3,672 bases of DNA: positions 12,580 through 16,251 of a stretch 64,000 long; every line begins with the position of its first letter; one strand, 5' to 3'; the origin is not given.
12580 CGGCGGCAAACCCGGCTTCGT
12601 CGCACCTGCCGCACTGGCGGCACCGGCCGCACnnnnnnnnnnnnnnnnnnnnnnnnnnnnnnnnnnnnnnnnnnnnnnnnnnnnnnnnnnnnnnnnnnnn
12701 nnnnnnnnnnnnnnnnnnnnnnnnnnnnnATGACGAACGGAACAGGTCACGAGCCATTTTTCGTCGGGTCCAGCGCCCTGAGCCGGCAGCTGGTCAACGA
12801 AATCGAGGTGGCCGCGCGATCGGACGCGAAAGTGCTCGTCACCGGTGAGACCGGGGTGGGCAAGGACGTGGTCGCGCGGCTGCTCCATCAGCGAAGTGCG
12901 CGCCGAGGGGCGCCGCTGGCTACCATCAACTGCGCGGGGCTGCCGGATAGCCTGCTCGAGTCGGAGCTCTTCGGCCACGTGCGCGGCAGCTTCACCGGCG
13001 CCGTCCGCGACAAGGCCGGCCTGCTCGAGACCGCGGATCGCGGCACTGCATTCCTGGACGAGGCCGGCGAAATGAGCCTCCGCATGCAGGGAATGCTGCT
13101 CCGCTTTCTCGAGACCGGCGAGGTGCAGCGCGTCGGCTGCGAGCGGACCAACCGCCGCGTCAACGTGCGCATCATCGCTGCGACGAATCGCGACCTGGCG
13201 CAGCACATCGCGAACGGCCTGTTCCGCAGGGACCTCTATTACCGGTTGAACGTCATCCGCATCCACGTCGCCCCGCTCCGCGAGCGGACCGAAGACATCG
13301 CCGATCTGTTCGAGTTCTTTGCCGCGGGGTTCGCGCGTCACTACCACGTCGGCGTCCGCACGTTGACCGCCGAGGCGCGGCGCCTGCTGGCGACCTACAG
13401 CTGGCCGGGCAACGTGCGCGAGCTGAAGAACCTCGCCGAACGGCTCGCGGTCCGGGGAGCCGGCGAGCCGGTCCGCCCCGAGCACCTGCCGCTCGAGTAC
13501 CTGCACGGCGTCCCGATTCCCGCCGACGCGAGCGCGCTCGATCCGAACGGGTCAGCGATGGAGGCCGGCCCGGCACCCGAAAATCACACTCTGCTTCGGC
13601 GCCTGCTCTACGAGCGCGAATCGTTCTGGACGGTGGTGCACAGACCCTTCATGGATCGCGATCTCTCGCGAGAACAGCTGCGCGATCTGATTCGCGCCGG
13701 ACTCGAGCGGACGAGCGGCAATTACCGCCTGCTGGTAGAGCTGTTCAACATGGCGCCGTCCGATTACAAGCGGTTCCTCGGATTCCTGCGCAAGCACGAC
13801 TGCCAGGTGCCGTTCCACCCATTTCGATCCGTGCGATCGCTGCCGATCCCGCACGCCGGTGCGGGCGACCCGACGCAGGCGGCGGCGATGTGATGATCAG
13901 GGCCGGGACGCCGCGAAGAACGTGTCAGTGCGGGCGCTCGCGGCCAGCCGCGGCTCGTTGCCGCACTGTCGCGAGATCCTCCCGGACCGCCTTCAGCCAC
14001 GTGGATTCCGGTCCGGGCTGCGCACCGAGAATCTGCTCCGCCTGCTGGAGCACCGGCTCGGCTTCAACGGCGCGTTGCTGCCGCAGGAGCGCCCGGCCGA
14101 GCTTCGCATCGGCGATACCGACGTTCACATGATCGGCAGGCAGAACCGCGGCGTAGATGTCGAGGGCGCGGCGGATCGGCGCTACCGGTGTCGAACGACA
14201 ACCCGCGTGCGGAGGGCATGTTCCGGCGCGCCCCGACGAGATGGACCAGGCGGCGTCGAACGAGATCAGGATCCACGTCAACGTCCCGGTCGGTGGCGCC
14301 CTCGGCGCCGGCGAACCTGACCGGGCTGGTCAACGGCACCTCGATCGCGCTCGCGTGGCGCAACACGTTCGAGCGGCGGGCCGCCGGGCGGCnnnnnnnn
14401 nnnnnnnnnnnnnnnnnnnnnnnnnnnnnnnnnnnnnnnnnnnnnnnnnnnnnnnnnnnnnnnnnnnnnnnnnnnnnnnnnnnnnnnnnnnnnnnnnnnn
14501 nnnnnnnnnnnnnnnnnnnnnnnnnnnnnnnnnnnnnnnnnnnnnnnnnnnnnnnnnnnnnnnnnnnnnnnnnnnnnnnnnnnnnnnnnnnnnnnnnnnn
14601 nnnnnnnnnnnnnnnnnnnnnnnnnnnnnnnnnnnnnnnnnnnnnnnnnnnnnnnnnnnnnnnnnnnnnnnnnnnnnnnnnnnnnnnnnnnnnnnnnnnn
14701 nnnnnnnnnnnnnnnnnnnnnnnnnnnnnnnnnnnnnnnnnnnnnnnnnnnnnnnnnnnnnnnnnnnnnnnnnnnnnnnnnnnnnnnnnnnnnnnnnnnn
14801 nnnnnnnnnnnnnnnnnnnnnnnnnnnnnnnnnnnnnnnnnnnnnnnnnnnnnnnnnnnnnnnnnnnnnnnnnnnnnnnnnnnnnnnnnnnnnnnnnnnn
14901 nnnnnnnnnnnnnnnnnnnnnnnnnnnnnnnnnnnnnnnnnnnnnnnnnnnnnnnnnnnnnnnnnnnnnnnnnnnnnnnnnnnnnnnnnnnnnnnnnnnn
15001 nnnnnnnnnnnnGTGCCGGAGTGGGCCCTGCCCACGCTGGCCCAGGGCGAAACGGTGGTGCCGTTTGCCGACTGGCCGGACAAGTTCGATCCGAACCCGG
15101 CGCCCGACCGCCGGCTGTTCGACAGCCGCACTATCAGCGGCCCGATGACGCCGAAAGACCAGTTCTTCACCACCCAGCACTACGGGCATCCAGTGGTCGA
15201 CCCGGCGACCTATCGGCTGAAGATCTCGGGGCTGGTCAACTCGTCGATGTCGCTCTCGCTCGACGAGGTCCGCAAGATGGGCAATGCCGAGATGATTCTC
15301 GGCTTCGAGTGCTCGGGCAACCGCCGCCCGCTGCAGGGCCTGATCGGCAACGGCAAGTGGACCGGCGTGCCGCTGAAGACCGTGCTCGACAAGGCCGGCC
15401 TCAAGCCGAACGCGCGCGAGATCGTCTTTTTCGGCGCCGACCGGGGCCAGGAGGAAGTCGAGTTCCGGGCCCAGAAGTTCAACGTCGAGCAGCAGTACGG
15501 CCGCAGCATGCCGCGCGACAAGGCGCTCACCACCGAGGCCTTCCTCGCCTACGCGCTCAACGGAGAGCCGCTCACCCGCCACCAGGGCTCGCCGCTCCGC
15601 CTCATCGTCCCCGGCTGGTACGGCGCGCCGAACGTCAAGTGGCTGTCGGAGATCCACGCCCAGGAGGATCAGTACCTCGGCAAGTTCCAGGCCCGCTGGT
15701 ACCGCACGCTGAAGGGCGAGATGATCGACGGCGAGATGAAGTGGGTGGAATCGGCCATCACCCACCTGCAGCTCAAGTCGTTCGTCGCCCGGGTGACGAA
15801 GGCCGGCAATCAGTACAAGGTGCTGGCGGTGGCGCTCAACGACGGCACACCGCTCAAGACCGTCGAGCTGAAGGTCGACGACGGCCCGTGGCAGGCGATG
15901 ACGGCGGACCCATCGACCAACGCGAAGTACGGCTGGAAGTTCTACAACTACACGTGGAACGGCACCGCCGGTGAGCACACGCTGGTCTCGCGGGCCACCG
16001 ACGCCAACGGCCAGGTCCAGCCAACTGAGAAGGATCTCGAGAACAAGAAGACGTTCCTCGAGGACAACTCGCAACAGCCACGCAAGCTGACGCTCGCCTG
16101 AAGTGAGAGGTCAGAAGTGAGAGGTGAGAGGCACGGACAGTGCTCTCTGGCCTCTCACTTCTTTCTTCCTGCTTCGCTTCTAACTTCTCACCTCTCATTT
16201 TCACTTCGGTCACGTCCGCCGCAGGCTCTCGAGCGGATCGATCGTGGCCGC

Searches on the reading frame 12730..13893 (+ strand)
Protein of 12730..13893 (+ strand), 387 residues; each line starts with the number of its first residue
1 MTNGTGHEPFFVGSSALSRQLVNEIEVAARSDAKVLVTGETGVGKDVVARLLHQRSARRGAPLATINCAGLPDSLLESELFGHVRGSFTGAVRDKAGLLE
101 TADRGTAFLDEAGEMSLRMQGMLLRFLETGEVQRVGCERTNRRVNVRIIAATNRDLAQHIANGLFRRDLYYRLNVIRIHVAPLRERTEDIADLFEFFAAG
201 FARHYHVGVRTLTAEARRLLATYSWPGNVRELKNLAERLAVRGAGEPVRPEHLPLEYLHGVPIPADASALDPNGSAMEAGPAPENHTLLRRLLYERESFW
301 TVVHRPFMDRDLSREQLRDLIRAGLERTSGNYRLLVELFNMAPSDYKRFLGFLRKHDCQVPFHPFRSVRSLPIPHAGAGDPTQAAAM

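Call 55: find_related_loci(query=window:12730-13893:+, collection=metagenome_contigs, flank=10000)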
Query window:12730-13893:+ (387 aa) in metagenome_contigs; peptide patterns used: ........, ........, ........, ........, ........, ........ (x = any residue, [..] = any of these).
600 stretches matched a pattern (row limit reached: there are more); 458 encode a relative of the query (tblastn E <= 1e-3); the best 80 are kept; 80 distinct loci.
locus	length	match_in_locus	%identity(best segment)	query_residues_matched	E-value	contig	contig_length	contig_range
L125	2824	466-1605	96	1-380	0e+0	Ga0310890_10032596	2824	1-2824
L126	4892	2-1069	96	32-387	0e+0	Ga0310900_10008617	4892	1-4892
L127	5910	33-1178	71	1-381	1e-175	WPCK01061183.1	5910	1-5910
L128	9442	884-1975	69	11-378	2e-158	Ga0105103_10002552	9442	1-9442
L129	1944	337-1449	66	11-386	2e-168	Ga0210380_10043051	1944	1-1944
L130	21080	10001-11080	69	8-369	3e-154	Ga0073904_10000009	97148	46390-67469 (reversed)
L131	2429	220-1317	67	11-369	1e-161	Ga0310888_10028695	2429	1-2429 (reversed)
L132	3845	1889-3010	65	11-372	4e-155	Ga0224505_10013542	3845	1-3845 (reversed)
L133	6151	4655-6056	58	11-386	8e-134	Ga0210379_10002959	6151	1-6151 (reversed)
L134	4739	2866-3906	56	11-366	4e-126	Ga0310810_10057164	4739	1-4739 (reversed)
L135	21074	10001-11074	56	11-379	3e-125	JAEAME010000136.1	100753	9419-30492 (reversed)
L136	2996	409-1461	56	11-370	4e-130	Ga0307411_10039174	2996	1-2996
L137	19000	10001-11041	56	11-366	6e-124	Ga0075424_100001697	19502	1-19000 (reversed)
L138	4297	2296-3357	53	2-367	5e-125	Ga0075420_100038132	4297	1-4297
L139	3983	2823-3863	54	11-366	3e-125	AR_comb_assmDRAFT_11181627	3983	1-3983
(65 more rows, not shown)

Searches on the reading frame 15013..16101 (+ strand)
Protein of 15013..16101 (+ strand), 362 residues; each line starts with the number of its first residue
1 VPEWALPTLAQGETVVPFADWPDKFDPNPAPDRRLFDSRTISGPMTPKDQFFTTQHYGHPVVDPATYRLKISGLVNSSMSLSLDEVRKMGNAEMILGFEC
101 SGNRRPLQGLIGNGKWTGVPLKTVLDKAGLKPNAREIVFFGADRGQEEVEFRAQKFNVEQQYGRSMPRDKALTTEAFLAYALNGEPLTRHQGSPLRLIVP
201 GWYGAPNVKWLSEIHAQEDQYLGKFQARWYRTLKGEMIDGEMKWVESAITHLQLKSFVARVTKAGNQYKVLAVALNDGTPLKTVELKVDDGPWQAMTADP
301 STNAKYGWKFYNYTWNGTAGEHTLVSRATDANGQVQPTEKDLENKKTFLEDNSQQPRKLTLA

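Call 10: search_protein_families(library=pfam, proteins=[window:15013-16101:+])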
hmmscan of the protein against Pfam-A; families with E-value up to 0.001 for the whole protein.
window:15013-16101:+ (362 aa): 1 family
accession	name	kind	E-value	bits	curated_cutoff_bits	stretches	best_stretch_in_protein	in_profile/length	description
PF00174.25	Oxidored_molyb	-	5e-45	153.5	24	1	56-221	1-165/169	Oxidoreductase molybdopterin binding domain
